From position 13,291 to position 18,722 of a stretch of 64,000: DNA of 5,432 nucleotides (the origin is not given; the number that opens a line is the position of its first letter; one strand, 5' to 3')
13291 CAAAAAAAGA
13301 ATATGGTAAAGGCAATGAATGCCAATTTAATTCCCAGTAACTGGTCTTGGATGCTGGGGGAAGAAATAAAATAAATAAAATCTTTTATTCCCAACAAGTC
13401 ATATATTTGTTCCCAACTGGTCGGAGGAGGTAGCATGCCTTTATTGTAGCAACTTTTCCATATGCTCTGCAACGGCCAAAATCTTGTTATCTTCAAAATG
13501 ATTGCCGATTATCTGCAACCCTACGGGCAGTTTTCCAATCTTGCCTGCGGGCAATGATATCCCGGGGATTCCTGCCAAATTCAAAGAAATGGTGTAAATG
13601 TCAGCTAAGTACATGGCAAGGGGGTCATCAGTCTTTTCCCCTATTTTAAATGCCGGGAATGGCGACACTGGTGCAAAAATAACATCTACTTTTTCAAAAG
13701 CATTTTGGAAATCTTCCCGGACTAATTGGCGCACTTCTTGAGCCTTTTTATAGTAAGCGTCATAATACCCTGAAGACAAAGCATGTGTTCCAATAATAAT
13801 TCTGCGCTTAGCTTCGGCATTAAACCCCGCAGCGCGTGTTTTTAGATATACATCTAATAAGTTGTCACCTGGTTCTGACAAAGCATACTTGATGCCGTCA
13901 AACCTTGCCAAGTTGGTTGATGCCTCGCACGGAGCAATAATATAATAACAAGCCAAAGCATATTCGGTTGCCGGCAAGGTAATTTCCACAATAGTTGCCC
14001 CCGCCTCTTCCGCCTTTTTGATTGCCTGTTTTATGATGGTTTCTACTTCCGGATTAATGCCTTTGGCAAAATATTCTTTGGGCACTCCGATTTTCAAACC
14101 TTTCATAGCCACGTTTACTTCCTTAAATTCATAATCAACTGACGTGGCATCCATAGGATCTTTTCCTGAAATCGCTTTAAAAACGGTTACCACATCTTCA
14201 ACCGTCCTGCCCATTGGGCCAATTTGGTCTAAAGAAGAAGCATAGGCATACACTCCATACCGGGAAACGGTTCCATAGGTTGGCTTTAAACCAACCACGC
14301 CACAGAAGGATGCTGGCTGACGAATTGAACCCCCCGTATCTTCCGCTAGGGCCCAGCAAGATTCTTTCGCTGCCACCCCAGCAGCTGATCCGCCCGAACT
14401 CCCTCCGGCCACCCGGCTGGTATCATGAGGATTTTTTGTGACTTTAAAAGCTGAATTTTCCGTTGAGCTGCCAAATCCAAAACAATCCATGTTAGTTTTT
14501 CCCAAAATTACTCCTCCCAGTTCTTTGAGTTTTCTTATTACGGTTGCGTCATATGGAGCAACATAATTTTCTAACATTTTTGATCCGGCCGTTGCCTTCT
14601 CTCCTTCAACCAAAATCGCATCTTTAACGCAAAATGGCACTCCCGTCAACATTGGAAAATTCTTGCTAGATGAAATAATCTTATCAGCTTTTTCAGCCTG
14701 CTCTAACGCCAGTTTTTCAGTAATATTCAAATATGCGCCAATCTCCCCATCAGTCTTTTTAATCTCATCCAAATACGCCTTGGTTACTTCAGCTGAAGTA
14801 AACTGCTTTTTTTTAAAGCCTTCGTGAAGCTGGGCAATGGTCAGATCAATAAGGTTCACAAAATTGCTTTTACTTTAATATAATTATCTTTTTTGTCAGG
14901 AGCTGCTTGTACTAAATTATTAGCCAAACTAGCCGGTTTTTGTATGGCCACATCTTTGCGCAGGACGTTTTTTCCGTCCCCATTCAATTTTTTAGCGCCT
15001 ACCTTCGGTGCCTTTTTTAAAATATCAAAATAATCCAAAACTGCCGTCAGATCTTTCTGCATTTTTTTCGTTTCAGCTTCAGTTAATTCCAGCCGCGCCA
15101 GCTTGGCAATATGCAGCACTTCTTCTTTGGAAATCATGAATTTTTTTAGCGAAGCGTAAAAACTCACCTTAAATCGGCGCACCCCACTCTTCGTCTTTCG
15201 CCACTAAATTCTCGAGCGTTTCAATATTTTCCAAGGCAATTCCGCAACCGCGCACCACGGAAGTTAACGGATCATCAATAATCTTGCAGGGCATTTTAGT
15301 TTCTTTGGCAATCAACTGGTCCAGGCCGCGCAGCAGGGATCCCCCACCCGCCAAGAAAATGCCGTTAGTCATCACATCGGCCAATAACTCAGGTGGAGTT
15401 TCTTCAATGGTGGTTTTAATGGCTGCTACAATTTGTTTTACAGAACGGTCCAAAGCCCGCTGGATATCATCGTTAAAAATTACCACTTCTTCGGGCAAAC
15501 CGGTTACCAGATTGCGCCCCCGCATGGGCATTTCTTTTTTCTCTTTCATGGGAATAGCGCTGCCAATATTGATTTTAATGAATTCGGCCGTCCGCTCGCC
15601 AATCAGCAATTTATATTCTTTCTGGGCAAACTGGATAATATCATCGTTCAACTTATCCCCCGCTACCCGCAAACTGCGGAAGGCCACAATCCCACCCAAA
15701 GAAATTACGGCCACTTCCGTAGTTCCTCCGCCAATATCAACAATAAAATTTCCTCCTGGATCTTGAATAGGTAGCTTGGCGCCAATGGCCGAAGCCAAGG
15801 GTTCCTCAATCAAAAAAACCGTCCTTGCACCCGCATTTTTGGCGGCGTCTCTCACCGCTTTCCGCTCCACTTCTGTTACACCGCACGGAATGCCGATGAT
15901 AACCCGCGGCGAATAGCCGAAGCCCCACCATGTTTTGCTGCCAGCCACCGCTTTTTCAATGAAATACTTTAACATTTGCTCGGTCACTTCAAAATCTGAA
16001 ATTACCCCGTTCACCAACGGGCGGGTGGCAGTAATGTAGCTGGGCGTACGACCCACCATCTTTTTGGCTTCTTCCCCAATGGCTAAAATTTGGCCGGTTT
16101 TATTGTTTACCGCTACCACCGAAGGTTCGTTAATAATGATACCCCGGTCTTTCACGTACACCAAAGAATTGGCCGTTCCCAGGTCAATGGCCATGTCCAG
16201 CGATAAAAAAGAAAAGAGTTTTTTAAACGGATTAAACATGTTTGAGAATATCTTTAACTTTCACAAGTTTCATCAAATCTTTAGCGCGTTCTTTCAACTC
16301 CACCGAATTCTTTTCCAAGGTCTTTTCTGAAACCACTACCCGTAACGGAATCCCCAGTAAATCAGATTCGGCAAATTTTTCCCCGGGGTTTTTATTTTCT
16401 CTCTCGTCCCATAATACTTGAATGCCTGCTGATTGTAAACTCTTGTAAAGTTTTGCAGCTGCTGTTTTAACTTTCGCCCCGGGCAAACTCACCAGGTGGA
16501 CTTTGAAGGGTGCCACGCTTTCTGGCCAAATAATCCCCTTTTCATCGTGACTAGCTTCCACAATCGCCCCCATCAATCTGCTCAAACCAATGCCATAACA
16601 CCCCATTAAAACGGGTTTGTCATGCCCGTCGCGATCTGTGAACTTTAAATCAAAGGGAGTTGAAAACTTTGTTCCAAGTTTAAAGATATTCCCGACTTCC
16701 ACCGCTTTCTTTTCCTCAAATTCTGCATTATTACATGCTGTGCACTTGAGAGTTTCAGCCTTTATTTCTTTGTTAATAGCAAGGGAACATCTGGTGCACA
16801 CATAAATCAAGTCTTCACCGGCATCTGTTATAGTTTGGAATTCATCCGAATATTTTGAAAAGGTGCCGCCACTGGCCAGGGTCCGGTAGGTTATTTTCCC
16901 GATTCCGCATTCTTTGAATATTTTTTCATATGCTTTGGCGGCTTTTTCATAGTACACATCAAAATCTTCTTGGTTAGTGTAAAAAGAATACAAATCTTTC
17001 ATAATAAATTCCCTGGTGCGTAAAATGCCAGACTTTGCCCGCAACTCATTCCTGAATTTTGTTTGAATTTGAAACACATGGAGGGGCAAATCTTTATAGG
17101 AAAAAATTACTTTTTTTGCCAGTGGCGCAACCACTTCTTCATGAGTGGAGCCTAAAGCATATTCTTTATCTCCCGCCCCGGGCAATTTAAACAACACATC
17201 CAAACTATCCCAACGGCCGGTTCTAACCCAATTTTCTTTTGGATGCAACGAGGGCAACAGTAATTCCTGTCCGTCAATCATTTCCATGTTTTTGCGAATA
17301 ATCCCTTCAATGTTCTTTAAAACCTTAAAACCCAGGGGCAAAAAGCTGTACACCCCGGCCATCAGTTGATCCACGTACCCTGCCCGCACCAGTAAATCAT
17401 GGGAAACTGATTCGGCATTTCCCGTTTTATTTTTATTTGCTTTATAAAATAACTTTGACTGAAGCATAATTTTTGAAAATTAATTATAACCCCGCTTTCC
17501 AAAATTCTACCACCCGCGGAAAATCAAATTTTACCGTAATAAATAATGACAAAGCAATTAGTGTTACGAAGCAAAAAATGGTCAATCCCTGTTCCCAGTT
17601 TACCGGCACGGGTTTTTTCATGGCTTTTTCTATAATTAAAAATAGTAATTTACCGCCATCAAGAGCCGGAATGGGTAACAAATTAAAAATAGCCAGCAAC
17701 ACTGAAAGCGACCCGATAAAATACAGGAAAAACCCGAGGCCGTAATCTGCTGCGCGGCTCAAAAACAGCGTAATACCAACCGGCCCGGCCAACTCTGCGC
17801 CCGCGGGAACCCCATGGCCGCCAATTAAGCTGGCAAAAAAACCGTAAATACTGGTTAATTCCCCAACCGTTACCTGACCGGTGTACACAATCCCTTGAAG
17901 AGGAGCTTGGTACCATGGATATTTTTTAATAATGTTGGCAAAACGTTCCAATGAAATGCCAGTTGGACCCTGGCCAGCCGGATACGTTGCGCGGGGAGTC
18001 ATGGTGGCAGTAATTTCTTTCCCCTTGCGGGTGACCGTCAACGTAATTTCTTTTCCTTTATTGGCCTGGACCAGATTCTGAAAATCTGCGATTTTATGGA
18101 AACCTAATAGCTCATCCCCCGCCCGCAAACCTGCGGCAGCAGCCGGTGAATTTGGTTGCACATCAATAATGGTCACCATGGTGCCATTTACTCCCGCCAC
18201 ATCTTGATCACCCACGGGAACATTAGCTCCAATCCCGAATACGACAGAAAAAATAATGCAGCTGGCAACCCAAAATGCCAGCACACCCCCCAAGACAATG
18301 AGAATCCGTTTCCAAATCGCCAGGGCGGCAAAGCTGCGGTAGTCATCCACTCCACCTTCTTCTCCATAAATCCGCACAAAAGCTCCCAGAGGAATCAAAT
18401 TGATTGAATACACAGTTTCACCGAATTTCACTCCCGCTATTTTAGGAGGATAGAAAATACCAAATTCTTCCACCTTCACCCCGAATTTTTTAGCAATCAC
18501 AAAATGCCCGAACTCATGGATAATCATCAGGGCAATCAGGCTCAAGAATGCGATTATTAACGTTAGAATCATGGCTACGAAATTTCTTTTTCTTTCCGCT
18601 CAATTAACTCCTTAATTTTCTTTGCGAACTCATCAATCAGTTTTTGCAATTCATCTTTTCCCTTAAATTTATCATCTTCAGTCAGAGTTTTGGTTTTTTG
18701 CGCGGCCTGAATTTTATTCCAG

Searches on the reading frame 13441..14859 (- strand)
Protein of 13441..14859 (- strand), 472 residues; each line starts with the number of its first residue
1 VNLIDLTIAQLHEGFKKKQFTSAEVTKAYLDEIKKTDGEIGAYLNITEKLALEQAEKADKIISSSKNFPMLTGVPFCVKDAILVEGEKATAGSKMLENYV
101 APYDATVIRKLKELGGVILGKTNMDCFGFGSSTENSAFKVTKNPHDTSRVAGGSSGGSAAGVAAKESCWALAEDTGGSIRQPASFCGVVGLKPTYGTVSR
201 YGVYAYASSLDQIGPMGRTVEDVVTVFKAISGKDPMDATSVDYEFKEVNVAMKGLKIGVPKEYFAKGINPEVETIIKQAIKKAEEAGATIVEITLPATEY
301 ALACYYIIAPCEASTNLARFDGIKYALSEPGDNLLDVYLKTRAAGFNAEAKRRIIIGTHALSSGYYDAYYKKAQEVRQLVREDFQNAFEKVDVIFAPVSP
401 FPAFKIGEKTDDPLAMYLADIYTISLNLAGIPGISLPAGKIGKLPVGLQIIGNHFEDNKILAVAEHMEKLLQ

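Call 64: search_protein_families(library=pfam, proteins=[window:13441-14859:-], max_evalue=0.00001)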
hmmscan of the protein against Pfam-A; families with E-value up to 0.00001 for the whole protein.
window:13441-14859:- (472 aa): 1 family
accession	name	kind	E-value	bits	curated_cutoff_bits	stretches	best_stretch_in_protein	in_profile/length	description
PF01425.27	Amidase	-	2.3e-146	488.8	27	1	24-461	1-445/445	Amidase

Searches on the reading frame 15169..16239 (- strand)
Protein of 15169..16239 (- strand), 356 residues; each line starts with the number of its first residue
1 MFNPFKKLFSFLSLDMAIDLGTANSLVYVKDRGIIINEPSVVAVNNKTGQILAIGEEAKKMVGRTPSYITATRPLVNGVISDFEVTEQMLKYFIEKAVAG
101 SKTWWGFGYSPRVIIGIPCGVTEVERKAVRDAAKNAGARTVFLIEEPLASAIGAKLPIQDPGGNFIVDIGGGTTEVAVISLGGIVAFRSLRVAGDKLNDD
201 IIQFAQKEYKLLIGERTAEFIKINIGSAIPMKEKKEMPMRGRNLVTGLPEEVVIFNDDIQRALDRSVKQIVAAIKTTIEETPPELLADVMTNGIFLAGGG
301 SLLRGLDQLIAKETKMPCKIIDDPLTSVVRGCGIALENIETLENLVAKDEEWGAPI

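Call 64: search_protein_families(library=pfam, proteins=[window:15169-16239:-], max_evalue=0.00001)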
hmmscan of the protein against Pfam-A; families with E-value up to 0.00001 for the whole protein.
window:15169-16239:- (356 aa): 6 families
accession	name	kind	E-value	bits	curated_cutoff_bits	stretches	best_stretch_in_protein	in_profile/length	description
PF06723.19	MreB_Mbl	-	1.2e-137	458.6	27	1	15-343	3-326/327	MreB/Mbl protein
PF14450.12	FtsA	-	4.7e-12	46.8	31.8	1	166-322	2-111/127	Cell division protein FtsA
PF00012.26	HSP70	-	4e-10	39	20.6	1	113-185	136-210/599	Hsp70 protein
PF00022.25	Actin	-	5.2e-09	35.6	27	0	39-207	31-189/410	Actin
PF11104.14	PilM_2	-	2.3e-06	27.2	27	0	292-322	276-306/340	Type IV pilus assembly protein PilM;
PF25216.1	Volactin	-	3.7e-06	27.1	35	0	42-335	49-320/321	Volactin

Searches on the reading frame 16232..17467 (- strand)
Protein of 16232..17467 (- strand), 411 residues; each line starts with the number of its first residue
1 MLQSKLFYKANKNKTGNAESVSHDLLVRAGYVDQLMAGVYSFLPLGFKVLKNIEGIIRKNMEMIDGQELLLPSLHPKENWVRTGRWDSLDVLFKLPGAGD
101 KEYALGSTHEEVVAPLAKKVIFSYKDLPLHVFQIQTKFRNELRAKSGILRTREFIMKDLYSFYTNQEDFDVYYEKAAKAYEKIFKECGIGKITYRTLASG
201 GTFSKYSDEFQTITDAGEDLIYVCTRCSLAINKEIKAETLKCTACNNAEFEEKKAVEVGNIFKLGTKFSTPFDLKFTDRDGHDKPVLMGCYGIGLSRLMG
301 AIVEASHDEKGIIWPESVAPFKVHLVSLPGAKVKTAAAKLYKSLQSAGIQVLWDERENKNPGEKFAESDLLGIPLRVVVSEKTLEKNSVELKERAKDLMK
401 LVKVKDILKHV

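Call 64: search_protein_families(library=pfam, proteins=[window:16232-17467:-], max_evalue=0.00001)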
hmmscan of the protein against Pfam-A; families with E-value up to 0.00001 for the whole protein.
window:16232-17467:- (411 aa): 2 families
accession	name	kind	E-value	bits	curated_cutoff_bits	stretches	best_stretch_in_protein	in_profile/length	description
PF00587.30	tRNA-synt_2b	-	8.3e-32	111.1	29.3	1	99-304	7-177/179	tRNA synthetase class II core domain (G, H, P, S and T)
PF03129.25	HGTP_anticodon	-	1e-16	61.3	21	1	331-409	12-89/94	Anticodon binding domain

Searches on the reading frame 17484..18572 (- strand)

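Call 64: search_protein_families(library=pfam, proteins=[window:17484-18572:-], max_evalue=0.00001)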
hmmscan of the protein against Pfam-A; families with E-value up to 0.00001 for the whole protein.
window:17484-18572:- (362 aa): 3 families
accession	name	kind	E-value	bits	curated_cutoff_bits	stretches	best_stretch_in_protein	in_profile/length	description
PF02163.28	Peptidase_M50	-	2.8e-47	161.3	27.2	1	8-341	2-221/221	Peptidase family M50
PF17820.7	PDZ_6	-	2.6e-08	33.9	27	1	135-182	2-54/54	PDZ domain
PF13180.12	PDZ_2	-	7.6e-08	33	27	1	132-190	13-77/80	PDZ domain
